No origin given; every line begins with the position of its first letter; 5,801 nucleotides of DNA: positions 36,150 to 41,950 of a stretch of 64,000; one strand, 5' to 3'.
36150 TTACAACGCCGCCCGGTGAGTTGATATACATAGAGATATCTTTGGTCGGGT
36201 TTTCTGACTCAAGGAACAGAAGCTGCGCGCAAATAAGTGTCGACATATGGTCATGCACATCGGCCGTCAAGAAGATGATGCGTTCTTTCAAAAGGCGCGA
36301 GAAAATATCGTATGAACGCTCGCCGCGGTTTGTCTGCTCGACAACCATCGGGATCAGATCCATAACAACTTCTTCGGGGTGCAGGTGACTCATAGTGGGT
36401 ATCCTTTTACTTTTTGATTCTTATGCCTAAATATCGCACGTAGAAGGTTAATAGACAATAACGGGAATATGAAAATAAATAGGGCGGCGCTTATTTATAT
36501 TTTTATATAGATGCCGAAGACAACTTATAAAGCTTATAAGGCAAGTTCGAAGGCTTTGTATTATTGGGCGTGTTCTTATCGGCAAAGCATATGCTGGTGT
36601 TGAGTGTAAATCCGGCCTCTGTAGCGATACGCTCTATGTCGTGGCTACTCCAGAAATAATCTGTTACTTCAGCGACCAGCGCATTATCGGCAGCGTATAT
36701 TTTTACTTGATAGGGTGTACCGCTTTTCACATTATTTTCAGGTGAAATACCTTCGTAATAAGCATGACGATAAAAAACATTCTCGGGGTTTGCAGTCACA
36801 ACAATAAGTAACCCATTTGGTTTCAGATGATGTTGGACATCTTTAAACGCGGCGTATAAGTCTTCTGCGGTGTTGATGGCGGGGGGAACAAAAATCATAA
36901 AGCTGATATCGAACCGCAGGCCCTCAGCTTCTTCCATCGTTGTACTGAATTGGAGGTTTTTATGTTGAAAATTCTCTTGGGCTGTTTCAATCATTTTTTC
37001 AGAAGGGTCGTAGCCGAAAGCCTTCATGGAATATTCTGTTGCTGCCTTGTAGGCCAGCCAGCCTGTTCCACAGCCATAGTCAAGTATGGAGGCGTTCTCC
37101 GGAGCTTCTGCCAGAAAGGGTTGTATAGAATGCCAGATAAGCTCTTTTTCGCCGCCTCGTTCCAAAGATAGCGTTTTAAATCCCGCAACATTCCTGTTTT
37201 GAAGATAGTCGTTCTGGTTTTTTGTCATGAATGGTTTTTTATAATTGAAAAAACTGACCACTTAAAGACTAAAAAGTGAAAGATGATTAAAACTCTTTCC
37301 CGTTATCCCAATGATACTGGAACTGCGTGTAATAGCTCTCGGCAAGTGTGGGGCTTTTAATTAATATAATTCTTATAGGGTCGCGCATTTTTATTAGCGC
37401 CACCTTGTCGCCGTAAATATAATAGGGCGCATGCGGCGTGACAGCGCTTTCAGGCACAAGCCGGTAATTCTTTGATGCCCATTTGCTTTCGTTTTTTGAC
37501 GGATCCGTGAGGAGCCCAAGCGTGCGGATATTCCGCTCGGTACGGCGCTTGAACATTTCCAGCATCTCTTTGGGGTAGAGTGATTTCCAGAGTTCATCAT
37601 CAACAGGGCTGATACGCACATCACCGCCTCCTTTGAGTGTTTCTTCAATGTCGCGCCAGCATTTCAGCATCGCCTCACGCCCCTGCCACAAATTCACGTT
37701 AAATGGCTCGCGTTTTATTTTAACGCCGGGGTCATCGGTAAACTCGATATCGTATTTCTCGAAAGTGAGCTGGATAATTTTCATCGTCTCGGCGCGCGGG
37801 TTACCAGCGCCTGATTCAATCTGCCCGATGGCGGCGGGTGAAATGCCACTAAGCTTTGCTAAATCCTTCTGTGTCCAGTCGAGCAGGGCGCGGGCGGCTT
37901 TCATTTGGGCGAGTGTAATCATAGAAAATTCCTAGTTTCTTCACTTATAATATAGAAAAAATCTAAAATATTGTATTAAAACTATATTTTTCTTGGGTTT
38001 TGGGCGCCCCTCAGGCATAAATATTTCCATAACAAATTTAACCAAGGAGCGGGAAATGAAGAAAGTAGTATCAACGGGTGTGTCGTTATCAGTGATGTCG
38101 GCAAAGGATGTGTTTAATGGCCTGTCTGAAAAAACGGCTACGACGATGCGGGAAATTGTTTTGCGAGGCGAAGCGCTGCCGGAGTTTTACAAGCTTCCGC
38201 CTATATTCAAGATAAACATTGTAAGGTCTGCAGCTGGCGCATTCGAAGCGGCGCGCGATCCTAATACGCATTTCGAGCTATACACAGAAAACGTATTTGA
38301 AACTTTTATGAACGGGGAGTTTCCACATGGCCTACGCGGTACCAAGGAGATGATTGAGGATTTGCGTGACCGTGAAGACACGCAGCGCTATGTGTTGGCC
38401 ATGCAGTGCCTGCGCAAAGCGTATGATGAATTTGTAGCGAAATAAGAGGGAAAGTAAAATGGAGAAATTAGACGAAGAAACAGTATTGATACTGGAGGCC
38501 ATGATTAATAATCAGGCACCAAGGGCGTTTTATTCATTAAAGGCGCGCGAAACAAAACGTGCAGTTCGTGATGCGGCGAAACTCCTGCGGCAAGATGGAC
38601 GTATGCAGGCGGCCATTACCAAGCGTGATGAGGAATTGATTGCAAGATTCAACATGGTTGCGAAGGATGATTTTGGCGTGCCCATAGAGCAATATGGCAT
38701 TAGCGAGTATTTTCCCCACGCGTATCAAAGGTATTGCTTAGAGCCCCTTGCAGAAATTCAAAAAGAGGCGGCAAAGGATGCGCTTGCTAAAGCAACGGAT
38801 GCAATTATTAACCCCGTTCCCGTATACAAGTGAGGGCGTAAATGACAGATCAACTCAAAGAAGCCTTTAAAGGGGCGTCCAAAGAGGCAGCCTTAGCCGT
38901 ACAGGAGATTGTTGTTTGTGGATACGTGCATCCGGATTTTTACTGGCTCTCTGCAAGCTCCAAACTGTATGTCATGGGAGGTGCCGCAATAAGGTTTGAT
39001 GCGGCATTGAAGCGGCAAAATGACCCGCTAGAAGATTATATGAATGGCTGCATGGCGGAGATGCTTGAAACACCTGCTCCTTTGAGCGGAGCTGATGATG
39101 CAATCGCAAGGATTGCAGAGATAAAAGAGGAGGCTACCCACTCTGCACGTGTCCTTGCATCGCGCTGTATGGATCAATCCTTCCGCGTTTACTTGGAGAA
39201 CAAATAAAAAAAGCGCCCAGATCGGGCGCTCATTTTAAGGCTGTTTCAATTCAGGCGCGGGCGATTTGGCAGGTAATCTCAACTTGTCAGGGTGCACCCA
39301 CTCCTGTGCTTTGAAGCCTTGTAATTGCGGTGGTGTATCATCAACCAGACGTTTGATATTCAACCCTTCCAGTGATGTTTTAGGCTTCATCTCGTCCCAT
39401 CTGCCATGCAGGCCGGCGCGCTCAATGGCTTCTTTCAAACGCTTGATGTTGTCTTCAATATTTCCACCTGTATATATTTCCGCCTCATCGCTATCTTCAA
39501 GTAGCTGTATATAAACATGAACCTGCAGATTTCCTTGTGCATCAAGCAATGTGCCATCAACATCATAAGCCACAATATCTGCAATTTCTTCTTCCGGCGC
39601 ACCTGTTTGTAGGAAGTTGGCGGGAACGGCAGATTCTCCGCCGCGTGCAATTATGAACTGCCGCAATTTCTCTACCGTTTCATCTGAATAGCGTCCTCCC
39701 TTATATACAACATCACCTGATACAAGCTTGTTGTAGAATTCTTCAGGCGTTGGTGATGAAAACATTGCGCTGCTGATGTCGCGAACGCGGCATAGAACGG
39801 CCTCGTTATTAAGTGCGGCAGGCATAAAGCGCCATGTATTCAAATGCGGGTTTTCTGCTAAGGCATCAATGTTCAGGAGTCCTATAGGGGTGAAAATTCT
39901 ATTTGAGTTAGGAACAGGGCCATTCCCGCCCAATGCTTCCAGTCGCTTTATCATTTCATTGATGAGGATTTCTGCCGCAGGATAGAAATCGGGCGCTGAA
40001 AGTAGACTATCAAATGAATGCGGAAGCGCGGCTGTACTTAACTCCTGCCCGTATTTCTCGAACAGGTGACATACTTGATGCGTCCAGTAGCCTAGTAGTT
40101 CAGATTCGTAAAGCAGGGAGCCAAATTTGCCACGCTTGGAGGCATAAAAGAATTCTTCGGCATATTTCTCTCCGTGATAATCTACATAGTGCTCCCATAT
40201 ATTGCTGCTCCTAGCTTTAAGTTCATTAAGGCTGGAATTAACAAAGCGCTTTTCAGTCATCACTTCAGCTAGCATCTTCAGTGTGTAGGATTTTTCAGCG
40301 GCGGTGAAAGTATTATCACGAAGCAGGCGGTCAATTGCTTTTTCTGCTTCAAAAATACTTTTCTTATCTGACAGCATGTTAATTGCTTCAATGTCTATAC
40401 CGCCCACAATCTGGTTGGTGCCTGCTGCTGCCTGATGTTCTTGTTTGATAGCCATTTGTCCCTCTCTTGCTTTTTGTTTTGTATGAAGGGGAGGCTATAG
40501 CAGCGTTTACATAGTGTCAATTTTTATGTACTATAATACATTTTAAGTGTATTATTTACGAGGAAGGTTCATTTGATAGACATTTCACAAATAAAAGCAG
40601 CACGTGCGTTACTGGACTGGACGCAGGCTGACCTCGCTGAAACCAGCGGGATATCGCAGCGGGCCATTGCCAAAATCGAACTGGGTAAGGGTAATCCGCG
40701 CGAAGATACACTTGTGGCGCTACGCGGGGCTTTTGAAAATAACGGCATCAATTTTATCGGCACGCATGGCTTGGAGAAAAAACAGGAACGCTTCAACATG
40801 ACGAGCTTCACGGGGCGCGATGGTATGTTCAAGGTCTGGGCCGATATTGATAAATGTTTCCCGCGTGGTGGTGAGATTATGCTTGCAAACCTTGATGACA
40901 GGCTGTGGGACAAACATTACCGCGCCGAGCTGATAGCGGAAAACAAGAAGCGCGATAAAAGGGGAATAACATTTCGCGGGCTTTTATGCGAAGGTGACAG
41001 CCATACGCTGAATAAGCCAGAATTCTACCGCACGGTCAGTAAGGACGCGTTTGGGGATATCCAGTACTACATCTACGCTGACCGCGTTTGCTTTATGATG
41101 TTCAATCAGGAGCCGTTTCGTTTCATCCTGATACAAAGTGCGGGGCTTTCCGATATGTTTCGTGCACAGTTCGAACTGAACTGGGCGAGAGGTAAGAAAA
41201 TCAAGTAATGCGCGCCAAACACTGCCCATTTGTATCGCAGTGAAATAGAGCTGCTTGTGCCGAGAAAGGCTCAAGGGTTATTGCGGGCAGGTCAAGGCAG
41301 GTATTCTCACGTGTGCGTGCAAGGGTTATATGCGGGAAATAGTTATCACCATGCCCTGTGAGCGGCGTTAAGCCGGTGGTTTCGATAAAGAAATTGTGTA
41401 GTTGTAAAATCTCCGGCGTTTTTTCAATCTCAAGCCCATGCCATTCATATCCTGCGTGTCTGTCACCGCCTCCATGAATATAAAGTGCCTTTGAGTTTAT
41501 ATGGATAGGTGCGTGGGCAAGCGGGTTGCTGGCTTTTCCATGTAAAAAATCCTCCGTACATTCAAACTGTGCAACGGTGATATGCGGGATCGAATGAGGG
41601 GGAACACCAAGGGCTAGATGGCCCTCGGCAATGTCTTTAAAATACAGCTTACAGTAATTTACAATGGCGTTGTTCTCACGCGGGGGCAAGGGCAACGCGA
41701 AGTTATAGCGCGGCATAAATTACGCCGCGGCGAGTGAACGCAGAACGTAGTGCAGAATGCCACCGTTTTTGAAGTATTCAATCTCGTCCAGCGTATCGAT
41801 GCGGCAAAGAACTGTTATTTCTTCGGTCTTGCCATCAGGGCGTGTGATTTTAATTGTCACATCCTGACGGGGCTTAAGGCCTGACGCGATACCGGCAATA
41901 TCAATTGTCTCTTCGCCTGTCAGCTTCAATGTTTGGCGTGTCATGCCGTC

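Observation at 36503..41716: AT-rich island between clpP and acnA with two paralogous XRE regulators, each divergent from an uncharacterised cargo unit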

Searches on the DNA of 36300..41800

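Call 106: search_rna_families(source=window, start=36300, end=41800, threshold=evalue, max_evalue=1)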
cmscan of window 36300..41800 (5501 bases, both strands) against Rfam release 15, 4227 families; matches with E-value up to 1: 0.
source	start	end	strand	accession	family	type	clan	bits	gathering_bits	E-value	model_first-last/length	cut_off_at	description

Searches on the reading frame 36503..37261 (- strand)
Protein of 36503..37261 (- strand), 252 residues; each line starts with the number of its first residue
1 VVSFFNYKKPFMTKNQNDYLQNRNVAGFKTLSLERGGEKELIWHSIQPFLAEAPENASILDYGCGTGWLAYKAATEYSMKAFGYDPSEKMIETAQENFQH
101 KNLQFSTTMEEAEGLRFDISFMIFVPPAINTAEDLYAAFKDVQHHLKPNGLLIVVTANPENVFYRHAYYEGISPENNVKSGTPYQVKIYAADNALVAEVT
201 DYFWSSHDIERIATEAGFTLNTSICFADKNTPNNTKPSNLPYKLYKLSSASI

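Call 3: search_protein_families(library=pfam, proteins=[window:36503-37261:-], max_evalue=1)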
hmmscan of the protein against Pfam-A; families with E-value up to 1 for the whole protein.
window:36503-37261:- (252 aa): 14 families
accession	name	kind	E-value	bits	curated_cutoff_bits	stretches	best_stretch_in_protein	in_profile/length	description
PF13489.12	Methyltransf_23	-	3.5e-15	56.6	27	1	44-220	11-161/164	Methyltransferase domain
PF13649.12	Methyltransf_25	-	2.9e-14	54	27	1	59-150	1-97/97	Methyltransferase domain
PF13847.12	Methyltransf_31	-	9e-14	51.8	27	1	56-162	4-122/145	Methyltransferase domain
PF08241.18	Methyltransf_11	-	4.6e-11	43.7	21.2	1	60-154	1-95/95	Methyltransferase domain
PF08242.18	Methyltransf_12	-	7.2e-10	39.9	30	1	60-152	1-98/98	Methyltransferase domain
PF05175.20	MTS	-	2.8e-08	34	23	1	55-158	31-142/170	Methyltransferase small domain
PF06325.19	PrmA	-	2.9e-06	27.4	22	1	55-153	161-257/296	Ribosomal protein L11 methyltransferase (PrmA)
PF01209.24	Ubie_methyltran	-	9.7e-05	22.3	20.1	1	51-169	43-167/233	ubiE/COQ5 methyltransferase family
PF13679.12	Methyltransf_32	-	0.00021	21.7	27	1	46-115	13-88/143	Methyltransferase domain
PF02353.26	CMAS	-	0.00054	19.8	27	1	58-117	65-124/273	Mycolic acid cyclopropane synthetase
PF08003.17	Methyltransf_9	-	0.00072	19.1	23.8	1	40-91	101-151/315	Protein of unknown function (DUF1698)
PF03602.21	Cons_hypoth95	-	0.028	14.5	24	1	50-160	36-156/182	Conserved hypothetical protein 95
PF01170.24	UPF0020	-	0.061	13.4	22.3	1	72-113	70-111/197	RMKL-like, methyltransferase domain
PF05891.18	Methyltransf_PK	-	0.067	13.2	27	1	52-155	52-160/218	AdoMet dependent proline di-methyltransferase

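Call 4: search_protein_families(library=padloc, proteins=[window:36503-37261:-], max_evalue=1)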
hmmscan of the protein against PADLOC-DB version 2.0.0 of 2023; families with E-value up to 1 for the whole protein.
window:36503-37261:- (252 aa): 1 family
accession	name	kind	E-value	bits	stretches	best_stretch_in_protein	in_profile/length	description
PDLC04134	mad2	-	2.1e-14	51.2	1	52-160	288-400/492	mads_2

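Call 5: search_protein_families(library=ncbifam, proteins=[window:36503-37261:-], max_evalue=1)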
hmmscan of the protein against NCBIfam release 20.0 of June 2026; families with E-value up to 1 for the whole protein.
window:36503-37261:- (252 aa): 49 families (the best 25 are shown)
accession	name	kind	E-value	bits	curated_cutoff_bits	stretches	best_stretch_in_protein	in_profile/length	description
TIGR02072.1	BioC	equivalog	4.5e-11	43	184.95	1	51-162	28-140/244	malonyl-ACP O-methyltransferase BioC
NF043040.1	corrin_prot_MT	hypoth_equivalog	1.2e-10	41.2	180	1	52-168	37-162/216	corrinoid protein-associated methyltransferase CpaM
TIGR01934.1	MenG_MenH_UbiE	subfamily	5e-10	39.1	158.35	1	49-168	33-155/223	ubiquinone/menaquinone biosynthesis methyltransferase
NF045667.1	MTase_DVU1556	equivalog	6.7e-10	38.8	155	1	50-154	17-119/213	DVU_1556 family methyltransferase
TIGR01983.1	UbiG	equivalog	1.8e-09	37.2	102.95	1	53-164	47-161/228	bifunctional 2-polyprenyl-6-hydroxyphenol methylase/3-demethylubiquinol 3-O-methyltransferase UbiG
NF001244.0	PRK00216.1-5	equivalog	2.6e-09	36.7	216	1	50-219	43-216/236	bifunctional demethylmenaquinone methyltransferase/2-methoxy-6-polyprenyl-1,4-benzoquinol methylase UbiE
NF041536.1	ArsM_DUF2284_UU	exception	6.3e-07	28.1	575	1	50-155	71-181/459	arsenite methyltransferase/DUF2284 domain selenoprotein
TIGR02021.1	BchM-ChlM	equivalog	2.7e-06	26.9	158.9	1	54-145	53-146/218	magnesium protoporphyrin IX methyltransferase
TIGR03534.1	RF_mod_PrmC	equivalog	3.1e-06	26.8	199.1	1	49-105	80-139/253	peptide chain release factor N(5)-glutamine methyltransferase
NF011529.0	PRK14968.1-3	equivalog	1.6e-05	24.4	162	1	55-134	34-114/198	putative methyltransferase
NF001785.0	PRK00517.2-2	equivalog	3.4e-05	23.1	188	1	47-113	137-204/282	50S ribosomal protein L11 methyltransferase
NF041537.1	ArsM_AhpD_UU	exception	6e-05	22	510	1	55-155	76-181/345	arsenite methyltransferase/AhpD domain selenoprotein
NF047649.1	MTase_UXPK_star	exception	7.4e-05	21.9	460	1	57-155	79-182/283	methyltransferase/UXPK-star double selenoprotein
NF052510.1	methyltran_MpqE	exception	7.9e-05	22.1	335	1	50-168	41-166/234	methyl-plastoquinone biosynthesis methyltransferase MpqE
TIGR04345.1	ovoA_Cterm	equivalog_domain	8.3e-05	22.2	170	1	56-110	42-95/242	putative 4-mercaptohistidine N1-methyltransferase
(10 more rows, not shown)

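Call 81: search_protein_families(library=phrogs, proteins=[window:36503-37261:-], max_evalue=0.01)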
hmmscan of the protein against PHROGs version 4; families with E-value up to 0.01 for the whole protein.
window:36503-37261:- (252 aa): 2 families
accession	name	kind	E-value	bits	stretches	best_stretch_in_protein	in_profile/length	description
phrog_4752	-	other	5e-12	46.6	1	53-161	49-165/241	tRNA methyltransferase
phrog_22502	-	other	5.6e-06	27.3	1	52-209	68-225/276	methyltransferase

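Call 92: search_solved_structures(query=window:36503-37261:-, max_evalue=0.001)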
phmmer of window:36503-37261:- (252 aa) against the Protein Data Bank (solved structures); distinct sequences matched with E-value up to 0.001: 17.
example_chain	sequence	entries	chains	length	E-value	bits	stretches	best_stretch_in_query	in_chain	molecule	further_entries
5jdz_A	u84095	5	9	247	2.5e-09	40.4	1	55-219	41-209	Methyl transferase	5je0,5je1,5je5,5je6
5je3_A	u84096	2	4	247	2.5e-09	40.4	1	55-219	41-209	Methyl transferase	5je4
5jdy_A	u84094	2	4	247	2.5e-09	40.3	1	55-219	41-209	Methyl transferase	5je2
8rdl_A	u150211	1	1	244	4.1e-09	39.7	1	55-218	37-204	ToxA protein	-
1ve3_A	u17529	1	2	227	2.7e-06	30.4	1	45-155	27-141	hypothetical protein PH0226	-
3bkw_A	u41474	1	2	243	8.9e-06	28.7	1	16-159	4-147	S-adenosylmethionine dependent methyltransferase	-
3l8d_A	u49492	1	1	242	1.5e-05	28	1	46-159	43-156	Methyltransferase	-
6uak_A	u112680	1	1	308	2.5e-05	27.2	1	53-158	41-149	SAM dependent methyltransferase LahSB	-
3ccf_A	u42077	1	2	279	2.5e-05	27.2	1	56-164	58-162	Cyclopropane-fatty-acyl-phospholipid synthase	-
7qcb_A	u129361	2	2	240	3.9e-05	26.6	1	52-167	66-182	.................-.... 27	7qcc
3bxo_A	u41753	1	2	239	5.9e-05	26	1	51-154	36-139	N,N-dimethyltransferase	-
6f5z_A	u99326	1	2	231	6.8e-05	25.8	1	37-182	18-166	24-sterol C-methyltransferase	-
3g5l_A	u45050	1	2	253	8.3e-05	25.5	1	41-99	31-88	Putative S-adenosylmethionine dependent methyltransferase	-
1wzn_A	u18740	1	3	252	0.00031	23.6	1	55-153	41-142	SAM-dependent methyltransferase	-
5cm2_Z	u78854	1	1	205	0.00035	23.5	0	43-174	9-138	TRNA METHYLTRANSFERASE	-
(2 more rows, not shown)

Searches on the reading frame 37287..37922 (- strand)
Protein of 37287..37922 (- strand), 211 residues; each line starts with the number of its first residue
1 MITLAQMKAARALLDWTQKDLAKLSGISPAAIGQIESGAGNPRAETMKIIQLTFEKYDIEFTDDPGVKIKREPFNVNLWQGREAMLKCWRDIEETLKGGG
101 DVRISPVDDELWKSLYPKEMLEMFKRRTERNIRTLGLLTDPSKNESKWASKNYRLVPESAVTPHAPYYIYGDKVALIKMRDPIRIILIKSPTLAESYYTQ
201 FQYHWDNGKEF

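Call 3: search_protein_families(library=pfam, proteins=[window:37287-37922:-], max_evalue=1)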
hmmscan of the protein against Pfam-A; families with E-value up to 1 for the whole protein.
window:37287-37922:- (211 aa): 3 families
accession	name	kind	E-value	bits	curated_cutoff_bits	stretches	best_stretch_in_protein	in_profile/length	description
PF01381.28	HTH_3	-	1.1e-11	45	23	1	7-50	1-44/55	Helix-turn-helix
PF13560.12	HTH_31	-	2.9e-05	24.7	27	1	6-46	5-46/64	Helix-turn-helix domain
PF12844.13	HTH_19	-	0.013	15.8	30.2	1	8-50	5-47/64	Helix-turn-helix domain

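Call 4: search_protein_families(library=padloc, proteins=[window:37287-37922:-], max_evalue=1)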
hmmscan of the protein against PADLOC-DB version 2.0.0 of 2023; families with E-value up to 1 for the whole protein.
window:37287-37922:- (211 aa): 14 families
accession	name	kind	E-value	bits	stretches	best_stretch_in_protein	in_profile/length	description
PDLC03669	Control_protein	-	2.3e-09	35.4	1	6-67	13-74/96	control protein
PDLC04142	capH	-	1.6e-06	27.1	1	2-52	6-56/103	capH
PDLC02926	HTH_VI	-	8.6e-06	23.9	1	7-51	6-50/92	-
PDLC03949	RmrA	-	5.7e-05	20.1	1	1-52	1-52/363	-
PDLC03952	RmrA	-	0.00011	19.1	1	5-54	25-74/395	-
PDLC03953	RmrA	-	0.00022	18.5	1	7-51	10-54/373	-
PDLC03946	RmrA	-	0.0018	15.1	1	6-54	6-54/357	-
PDLC03947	RmrA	-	0.0041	14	1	6-54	15-63/383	-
PDLC03944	RmrA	-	0.0047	14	1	6-54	10-58/384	-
PDLC03951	RmrA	-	0.0056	13.7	1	6-56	12-62/400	-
PDLC03954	RmrA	-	0.0089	13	1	6-54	14-62/380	-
PDLC03945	RmrA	-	0.0093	13.2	1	6-55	6-55/394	-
PDLC03955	RmrA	-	0.0098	13.2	1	7-50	25-68/371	-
PDLC04133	mad1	-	0.035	12.4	1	16-32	6-22/60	mads_1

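Call 5: search_protein_families(library=ncbifam, proteins=[window:37287-37922:-], max_evalue=1)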
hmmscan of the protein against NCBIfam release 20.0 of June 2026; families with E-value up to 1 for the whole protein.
window:37287-37922:- (211 aa): 11 families
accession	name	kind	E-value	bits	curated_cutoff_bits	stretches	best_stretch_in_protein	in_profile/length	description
TIGR03070.1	couple_hipB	subfamily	2e-07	30.8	71.65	1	6-44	6-44/58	type II toxin-antitoxin system Y4mF family antitoxin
NF041951.1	phage_RstR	subfamily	4.8e-05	23.6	80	1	5-54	5-54/108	RstR family transcriptional repressor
TIGR03830.1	CxxCG_CxxCG_HTH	subfamily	0.00012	21.9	61.8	1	4-52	67-115/127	type II TA system antitoxin MqsA family protein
NF006015.0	PRK08154.1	subfamily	0.0023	17.2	204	1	6-41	34-69/314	anaerobic benzoate catabolism transcriptional regulator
NF052239.1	antitox_spr1629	equivalog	0.0048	16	335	1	6-55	6-55/377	spr1629 family repressor/antitoxin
TIGR00270.2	TIGR00270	equivalog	0.0063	16.3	110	1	7-51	80-124/159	multiprotein bridging factor aMBF1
NF007271.0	PRK09726.1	equivalog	0.014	15.3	79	1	6-49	16-60/88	type II toxin-antitoxin system antitoxin HipB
NF007257.0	PRK09706.1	subfamily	0.016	15.1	101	1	7-47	10-50/135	transcriptional repressor DicA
NF010465.0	PRK13890.1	equivalog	0.059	13.5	96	1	16-51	19-54/121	conjugal transfer protein TrbA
NF041265.1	NadS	equivalog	0.14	12.5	60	1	3-51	31-79/94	NadS family protein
NF041575.1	antitoxPezA_Strep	equivalog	0.14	12.1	290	1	6-64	5-60/158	type II toxin-antitoxin system antitoxin PezA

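Call 81: search_protein_families(library=phrogs, proteins=[window:37287-37922:-], max_evalue=0.01)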
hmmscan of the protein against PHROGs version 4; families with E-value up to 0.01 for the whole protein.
window:37287-37922:- (211 aa): 11 families
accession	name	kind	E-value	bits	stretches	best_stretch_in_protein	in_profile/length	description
phrog_3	-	transcription regulation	2.3e-08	35.2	1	5-70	91-155/430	transcriptional repressor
phrog_8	-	transcription regulation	3e-07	31.2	1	11-101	166-255/346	transcriptional regulator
phrog_2328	-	transcription regulation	1.1e-05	26.2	1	8-52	21-65/128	transcriptional repressor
phrog_1373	-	transcription regulation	1.9e-05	25.7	1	5-48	66-109/166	transcriptional regulator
phrog_7241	-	transcription regulation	2.7e-05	25.2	1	7-50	66-109/122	transcriptional regulator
phrog_2104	-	unknown function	4e-05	24.7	1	4-52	41-89/103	-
phrog_5823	-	transcription regulation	0.00021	21.5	1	6-48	10-53/404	transcriptional regulator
phrog_4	-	transcription regulation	0.00024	21.2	1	7-50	141-180/400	transcriptional repressor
phrog_147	-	transcription regulation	0.0052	18.1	1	8-58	10-63/100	transcriptional regulator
phrog_2439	-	transcription regulation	0.0062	16.4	0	6-50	11-55/367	transcriptional regulator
phrog_4779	-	transcription regulation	0.01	17.4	0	2-58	2-57/98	transcriptional regulator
